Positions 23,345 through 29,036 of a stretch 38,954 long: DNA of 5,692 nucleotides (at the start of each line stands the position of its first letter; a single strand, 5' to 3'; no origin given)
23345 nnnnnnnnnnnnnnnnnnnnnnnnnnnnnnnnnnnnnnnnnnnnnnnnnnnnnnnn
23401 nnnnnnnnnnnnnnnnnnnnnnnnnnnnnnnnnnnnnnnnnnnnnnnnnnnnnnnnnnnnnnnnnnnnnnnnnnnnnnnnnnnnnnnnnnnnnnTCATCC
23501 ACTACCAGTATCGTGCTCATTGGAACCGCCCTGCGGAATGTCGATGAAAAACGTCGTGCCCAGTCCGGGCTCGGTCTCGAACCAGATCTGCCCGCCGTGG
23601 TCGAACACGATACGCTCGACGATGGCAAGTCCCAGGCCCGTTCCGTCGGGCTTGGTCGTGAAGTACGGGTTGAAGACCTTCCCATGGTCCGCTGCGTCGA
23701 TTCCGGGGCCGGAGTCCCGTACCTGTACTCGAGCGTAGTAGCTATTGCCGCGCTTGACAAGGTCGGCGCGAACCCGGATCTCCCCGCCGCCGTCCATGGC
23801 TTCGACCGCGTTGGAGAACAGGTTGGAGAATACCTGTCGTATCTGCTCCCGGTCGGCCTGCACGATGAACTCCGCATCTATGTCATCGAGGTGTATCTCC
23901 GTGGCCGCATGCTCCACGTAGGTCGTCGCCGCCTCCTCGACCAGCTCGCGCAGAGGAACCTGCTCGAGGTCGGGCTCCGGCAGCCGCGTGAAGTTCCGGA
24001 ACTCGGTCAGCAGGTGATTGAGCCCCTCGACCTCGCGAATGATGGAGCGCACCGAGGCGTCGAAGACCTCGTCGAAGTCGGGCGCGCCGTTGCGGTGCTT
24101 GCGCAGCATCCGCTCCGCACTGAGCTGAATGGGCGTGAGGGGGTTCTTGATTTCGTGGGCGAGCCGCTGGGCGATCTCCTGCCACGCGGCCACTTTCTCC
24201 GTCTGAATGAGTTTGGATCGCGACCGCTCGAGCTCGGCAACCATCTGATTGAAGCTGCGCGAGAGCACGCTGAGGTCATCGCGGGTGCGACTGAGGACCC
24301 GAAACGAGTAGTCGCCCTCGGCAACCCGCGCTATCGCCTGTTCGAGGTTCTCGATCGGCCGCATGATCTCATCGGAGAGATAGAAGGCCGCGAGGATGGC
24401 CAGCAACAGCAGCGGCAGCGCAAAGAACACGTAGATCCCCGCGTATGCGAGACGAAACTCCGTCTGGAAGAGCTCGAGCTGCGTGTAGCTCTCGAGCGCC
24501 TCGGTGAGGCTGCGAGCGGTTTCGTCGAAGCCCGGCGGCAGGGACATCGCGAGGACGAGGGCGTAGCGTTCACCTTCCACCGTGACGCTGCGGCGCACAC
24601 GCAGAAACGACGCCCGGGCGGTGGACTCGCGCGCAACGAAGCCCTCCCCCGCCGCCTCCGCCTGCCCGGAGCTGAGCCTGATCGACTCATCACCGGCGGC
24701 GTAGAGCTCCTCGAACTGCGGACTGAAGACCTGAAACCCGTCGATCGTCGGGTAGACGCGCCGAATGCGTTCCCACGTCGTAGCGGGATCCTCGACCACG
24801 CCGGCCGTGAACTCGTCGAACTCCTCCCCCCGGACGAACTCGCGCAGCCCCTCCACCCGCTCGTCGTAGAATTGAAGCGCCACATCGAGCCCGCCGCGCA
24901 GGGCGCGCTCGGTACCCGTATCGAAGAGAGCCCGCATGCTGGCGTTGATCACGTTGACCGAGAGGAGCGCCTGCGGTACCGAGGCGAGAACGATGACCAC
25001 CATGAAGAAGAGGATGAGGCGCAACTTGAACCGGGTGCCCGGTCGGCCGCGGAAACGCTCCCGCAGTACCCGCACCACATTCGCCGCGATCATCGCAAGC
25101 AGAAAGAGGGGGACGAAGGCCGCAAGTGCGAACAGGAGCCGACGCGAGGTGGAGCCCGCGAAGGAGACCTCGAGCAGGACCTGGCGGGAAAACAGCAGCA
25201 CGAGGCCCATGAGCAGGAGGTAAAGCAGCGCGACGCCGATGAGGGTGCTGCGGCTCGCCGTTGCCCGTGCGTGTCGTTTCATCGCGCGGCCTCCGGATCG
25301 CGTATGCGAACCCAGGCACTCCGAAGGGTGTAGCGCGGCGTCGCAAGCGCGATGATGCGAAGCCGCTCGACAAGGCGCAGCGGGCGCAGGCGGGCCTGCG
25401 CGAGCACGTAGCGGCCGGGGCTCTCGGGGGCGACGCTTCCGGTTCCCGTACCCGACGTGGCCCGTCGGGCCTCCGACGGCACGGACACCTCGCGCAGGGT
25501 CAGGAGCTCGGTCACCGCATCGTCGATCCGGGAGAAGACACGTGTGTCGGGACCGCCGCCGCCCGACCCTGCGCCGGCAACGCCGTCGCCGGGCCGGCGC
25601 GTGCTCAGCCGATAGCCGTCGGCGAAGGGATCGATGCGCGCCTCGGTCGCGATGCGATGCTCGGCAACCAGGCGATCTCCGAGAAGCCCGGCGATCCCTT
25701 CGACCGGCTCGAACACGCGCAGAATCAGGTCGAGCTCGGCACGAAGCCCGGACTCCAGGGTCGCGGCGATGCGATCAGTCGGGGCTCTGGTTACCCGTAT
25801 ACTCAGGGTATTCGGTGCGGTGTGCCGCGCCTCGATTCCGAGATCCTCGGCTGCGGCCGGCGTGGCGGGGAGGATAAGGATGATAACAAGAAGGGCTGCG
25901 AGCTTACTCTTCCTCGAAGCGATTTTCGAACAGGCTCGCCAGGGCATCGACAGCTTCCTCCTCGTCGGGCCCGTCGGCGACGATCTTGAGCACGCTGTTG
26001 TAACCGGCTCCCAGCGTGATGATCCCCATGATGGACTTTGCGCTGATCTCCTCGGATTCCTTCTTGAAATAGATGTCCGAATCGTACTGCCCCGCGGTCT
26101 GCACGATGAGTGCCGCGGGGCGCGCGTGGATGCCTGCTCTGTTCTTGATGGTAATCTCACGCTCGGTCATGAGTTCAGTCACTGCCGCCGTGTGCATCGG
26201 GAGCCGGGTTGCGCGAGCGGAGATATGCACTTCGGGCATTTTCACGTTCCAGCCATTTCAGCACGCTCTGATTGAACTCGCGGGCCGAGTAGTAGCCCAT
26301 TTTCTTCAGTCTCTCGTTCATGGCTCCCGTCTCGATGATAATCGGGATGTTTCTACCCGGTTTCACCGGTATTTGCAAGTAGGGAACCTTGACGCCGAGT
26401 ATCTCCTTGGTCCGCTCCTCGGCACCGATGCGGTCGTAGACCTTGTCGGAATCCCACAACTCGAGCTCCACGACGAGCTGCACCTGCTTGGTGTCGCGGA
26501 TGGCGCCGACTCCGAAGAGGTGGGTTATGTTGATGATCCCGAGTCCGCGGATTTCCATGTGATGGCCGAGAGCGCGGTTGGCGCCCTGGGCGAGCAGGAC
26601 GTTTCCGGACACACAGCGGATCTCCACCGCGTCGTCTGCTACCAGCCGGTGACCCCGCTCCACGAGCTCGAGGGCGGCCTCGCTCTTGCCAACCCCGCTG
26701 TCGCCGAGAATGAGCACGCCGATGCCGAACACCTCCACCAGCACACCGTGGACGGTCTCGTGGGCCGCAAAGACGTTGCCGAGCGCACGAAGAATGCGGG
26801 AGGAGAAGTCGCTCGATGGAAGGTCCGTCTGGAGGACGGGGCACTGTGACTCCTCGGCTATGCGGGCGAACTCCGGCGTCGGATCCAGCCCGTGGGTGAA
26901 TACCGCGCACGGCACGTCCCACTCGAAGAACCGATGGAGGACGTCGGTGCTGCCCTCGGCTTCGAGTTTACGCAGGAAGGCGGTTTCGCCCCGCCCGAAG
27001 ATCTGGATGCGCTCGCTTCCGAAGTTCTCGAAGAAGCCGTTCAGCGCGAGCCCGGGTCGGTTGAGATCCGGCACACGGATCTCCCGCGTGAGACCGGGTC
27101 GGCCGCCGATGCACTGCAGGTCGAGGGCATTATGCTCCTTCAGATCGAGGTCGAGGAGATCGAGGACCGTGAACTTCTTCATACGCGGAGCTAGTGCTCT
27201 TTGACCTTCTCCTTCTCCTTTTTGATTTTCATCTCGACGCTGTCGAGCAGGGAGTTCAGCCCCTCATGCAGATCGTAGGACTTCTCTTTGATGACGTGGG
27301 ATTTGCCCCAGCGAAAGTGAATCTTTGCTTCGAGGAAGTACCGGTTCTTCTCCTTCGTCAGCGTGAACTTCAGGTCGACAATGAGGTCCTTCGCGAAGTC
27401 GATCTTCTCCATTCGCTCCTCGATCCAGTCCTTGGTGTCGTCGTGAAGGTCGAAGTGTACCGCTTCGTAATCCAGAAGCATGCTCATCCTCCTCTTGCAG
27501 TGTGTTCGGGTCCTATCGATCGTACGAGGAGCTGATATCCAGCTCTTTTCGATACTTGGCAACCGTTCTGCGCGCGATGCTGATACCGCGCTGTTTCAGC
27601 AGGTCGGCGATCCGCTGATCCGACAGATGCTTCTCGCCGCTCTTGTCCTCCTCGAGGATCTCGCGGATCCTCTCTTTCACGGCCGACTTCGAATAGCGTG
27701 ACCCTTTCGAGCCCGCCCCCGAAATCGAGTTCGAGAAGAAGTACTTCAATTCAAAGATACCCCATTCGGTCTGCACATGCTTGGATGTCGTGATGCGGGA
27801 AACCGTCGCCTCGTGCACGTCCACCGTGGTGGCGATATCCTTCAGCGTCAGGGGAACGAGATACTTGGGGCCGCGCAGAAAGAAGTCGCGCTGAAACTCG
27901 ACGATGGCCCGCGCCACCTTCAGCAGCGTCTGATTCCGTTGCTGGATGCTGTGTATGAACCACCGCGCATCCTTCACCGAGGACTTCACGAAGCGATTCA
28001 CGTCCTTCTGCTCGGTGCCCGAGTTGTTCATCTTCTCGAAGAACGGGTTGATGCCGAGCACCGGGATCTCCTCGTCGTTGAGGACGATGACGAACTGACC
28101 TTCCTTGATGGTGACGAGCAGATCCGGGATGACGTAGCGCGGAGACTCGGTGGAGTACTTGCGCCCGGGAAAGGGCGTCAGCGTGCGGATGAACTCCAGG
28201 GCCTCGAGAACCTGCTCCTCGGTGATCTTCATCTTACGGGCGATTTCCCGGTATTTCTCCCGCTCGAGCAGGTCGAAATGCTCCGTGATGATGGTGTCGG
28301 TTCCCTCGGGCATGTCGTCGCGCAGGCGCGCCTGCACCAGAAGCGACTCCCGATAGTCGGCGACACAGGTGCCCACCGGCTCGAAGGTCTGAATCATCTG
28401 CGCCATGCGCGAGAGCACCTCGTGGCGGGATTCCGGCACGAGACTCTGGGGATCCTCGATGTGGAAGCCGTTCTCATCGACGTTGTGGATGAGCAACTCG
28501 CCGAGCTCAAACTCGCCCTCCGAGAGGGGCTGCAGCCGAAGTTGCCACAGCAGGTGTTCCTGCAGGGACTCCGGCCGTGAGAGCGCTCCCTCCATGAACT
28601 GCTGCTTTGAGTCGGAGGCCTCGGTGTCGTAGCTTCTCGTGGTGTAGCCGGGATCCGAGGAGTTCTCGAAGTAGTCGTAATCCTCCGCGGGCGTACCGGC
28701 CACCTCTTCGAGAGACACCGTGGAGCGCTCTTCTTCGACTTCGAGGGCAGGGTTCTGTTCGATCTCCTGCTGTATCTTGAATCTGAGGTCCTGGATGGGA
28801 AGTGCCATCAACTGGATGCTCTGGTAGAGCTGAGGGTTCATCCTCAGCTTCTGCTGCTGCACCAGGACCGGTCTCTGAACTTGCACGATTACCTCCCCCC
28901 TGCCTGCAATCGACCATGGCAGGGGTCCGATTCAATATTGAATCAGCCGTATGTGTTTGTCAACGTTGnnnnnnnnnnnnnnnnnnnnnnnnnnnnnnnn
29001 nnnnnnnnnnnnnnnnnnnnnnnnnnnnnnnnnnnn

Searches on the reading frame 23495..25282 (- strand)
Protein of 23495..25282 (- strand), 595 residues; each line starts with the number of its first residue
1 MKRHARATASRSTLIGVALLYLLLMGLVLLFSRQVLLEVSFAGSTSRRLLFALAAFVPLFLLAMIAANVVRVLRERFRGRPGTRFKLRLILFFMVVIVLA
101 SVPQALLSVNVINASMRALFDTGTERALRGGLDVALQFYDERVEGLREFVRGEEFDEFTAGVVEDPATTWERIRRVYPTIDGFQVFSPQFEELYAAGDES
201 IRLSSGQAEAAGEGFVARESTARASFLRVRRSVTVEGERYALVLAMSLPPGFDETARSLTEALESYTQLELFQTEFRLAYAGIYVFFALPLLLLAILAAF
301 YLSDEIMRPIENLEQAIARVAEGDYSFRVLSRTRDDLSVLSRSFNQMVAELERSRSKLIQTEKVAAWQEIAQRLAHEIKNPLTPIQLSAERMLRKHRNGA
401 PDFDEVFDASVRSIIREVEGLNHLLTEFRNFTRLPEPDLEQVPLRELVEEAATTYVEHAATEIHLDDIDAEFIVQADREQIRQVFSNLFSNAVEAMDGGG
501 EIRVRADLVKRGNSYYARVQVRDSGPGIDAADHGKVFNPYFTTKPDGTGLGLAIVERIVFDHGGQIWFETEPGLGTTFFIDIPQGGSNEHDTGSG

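Call 10: search_protein_families(library=pfam, proteins=[window:23495-25282:-], max_evalue=0.001)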
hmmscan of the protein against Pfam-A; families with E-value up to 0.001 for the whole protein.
window:23495-25282:- (595 aa): 4 families
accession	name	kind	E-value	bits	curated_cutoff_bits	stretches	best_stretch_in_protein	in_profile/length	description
PF02518.31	HATPase_c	-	1.9e-26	93.1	26.4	1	477-584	2-109/111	Histidine kinase-, DNA gyrase B-, and HSP90-like ATPase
PF00672.30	HAMP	-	3.6e-11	43.6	25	1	305-352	5-52/53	HAMP domain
PF00512.31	HisKA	-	1.3e-09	38.4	26.9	1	368-435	3-64/66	His Kinase A (phospho-acceptor) domain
PF13581.12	HATPase_c_2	-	6.8e-06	26.5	27.4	1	474-559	25-109/127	Histidine kinase-like ATPase domain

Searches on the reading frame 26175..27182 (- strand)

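Call 10: search_protein_families(library=pfam, proteins=[window:26175-27182:-], max_evalue=0.001)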
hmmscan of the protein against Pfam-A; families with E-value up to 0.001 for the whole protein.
window:26175-27182:- (335 aa): 3 families
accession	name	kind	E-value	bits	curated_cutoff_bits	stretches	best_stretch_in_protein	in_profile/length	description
PF07475.17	Hpr_kinase_C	-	1.7e-67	226.7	33.3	1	138-306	3-170/171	HPr Serine kinase C-terminal domain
PF02603.21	Hpr_kinase_N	-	4.3e-34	117.7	24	1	14-134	6-125/125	HPr Serine kinase N terminus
PF07085.17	DRTGG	-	0.0007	19.8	25.2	0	79-131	51-103/105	DRTGG domain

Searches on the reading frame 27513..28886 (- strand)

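Call 10: search_protein_families(library=pfam, proteins=[window:27513-28886:-], max_evalue=0.001)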
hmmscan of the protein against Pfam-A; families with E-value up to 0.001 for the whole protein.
window:27513-28886:- (457 aa): 4 families
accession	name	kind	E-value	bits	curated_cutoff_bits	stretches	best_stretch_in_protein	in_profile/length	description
PF04552.19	Sigma54_DBD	-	1.8e-55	187.5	22.8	1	299-457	3-158/160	Sigma-54, DNA binding domain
PF04963.19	Sigma54_CBD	-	2.8e-51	174.3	22.9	1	99-282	3-184/185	Sigma-54 factor, core binding domain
PF00309.25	Sigma54_AID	-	3.6e-11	43.2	23.8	1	8-50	4-46/46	Sigma-54 factor, Activator interacting domain (AID)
PF04545.22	Sigma70_r4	-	0.00063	19.7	24.1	0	342-366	17-41/50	Sigma-70, region 4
